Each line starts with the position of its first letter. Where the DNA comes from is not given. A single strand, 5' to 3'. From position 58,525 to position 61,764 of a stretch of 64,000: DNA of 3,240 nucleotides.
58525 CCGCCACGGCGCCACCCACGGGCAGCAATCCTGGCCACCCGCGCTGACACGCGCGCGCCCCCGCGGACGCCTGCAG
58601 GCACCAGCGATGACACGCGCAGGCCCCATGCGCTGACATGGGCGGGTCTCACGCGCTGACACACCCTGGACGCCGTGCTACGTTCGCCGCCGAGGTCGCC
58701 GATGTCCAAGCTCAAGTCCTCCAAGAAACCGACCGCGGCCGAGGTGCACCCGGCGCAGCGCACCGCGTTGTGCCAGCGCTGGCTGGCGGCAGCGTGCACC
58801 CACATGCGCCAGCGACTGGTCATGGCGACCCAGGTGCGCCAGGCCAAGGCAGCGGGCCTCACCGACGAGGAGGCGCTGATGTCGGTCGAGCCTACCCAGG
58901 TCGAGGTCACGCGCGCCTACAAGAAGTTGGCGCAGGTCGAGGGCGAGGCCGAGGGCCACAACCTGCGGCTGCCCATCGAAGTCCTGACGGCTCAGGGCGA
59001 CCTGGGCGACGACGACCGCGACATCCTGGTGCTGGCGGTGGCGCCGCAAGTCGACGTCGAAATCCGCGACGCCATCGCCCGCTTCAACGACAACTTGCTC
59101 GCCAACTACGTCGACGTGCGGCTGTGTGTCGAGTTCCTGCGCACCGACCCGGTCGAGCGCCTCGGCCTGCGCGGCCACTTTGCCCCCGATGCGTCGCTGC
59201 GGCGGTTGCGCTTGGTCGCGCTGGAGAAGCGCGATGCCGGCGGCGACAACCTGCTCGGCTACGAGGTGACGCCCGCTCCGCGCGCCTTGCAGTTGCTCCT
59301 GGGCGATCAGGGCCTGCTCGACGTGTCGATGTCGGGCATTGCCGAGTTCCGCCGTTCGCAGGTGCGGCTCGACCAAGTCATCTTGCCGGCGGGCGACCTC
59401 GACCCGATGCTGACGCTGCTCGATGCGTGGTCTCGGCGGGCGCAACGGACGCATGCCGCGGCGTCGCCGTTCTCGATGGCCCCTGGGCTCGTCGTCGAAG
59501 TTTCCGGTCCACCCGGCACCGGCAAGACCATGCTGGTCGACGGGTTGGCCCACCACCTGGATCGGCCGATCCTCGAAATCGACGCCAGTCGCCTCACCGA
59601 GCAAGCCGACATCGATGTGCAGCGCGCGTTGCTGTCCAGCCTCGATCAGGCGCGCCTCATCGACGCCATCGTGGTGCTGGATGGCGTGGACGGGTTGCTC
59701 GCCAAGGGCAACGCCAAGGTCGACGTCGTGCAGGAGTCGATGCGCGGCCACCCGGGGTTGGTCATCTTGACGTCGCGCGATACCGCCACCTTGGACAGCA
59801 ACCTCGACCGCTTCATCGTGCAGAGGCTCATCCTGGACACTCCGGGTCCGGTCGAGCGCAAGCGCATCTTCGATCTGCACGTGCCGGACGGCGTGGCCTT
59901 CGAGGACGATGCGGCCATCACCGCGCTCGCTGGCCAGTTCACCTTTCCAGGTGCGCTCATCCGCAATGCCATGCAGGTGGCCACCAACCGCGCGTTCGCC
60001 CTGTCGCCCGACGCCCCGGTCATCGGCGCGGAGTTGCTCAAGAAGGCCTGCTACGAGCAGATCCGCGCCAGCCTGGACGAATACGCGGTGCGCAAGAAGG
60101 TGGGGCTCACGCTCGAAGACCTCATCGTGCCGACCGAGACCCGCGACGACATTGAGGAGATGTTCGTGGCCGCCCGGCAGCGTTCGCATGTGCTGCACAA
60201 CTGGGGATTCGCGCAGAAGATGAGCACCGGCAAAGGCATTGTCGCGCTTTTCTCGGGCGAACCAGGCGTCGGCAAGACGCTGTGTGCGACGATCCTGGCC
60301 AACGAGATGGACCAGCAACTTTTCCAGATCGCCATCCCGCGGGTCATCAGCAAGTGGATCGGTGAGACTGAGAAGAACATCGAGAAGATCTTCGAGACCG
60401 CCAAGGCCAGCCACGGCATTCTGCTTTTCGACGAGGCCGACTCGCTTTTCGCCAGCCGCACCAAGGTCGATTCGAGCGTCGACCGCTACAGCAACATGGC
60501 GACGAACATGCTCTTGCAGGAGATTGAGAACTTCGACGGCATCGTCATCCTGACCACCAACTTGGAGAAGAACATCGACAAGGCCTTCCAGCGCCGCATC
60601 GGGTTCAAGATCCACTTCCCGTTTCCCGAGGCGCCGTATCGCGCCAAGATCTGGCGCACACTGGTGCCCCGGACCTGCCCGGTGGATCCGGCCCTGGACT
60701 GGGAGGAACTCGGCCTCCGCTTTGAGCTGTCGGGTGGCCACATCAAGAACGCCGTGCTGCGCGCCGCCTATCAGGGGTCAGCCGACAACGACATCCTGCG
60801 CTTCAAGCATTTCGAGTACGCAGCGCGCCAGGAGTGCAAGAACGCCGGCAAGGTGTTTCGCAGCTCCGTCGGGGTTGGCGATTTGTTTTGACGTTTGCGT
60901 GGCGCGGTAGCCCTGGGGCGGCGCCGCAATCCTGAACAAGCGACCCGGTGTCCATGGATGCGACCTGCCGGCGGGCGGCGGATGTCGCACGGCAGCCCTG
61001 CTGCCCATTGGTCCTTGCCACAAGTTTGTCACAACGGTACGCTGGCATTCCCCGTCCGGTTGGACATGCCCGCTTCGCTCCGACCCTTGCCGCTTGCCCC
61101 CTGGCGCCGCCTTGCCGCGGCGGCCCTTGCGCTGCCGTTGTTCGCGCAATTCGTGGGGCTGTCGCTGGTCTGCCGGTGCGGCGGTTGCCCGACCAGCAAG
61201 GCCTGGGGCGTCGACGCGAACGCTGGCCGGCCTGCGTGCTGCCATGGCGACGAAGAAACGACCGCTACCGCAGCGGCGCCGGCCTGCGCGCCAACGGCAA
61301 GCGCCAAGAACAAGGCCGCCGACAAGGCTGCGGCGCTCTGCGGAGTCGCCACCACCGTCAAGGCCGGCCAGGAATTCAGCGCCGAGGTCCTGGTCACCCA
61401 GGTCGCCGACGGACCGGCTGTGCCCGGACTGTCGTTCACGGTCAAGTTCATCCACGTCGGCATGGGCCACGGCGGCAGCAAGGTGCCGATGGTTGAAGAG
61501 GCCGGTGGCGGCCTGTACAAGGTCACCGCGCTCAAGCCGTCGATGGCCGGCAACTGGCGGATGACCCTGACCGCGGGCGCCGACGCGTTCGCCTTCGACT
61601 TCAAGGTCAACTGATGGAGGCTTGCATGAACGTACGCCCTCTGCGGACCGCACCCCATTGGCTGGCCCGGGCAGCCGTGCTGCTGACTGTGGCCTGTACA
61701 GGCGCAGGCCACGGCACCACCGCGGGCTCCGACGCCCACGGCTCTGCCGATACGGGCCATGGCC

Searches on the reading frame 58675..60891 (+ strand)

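Call 75: search_protein_families(library=pfam, proteins=[window:58675-60891:+], max_evalue=0.0001)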
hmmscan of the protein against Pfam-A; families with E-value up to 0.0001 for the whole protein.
window:58675-60891:+ (738 aa): 10 families
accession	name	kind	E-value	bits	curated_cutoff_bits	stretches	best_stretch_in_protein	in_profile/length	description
PF00004.35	AAA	-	9.2e-42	143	21.2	2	525-649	2-130/131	ATPase family associated with various cellular activities (AAA)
PF22977.2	WHD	-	1.8e-13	51.1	27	1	67-214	61-213/221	Winged helix domain, variant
PF13401.12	AAA_22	-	6.4e-09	36.6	27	0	275-324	9-59/130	AAA domain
PF07728.20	AAA_5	-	6.9e-09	36.3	22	1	277-339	5-76/139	AAA domain (dynein-related subfamily)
PF20720.3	nSTAND3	-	6.3e-08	32.9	27.2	0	523-587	19-73/155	Novel STAND NTPase 3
PF05496.18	RuvB_N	-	1.6e-07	31.7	27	0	524-557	36-69/159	Holliday junction DNA helicase RuvB P-loop domain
PF13191.12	AAA_16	-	8.2e-07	30.1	32.6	0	263-307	17-63/167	AAA ATPase domain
PF00910.28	RNA_helicase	-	2.9e-05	24.9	21.5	0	525-550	2-27/105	RNA helicase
PF24883.2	NPHP3_N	-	6.1e-05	23.7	24.8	0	276-297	27-48/164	Nephrocystin 3, N-terminal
PF07724.20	AAA_2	-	6.1e-05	23.6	27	0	273-317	5-45/166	AAA domain (Cdc48 subfamily)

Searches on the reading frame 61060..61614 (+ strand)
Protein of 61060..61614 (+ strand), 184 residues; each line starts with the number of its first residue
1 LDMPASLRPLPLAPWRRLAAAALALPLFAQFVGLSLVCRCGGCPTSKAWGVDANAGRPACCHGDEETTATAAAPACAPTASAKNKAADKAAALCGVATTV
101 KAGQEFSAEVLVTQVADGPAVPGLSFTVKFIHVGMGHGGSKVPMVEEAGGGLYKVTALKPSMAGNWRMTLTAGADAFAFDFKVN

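Call 50: search_protein_families(library=pfam, proteins=[window:61060-61614:+], max_evalue=0.1)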
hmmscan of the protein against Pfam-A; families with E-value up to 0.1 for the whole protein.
window:61060-61614:+ (184 aa): 2 families
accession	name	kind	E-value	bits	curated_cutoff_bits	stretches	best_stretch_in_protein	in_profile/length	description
PF13115.11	YtkA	-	1.6e-07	32.3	25.9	1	99-170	16-84/85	YtkA-like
PF05751.16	FixH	-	0.0002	21.8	23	1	86-176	54-140/150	FixH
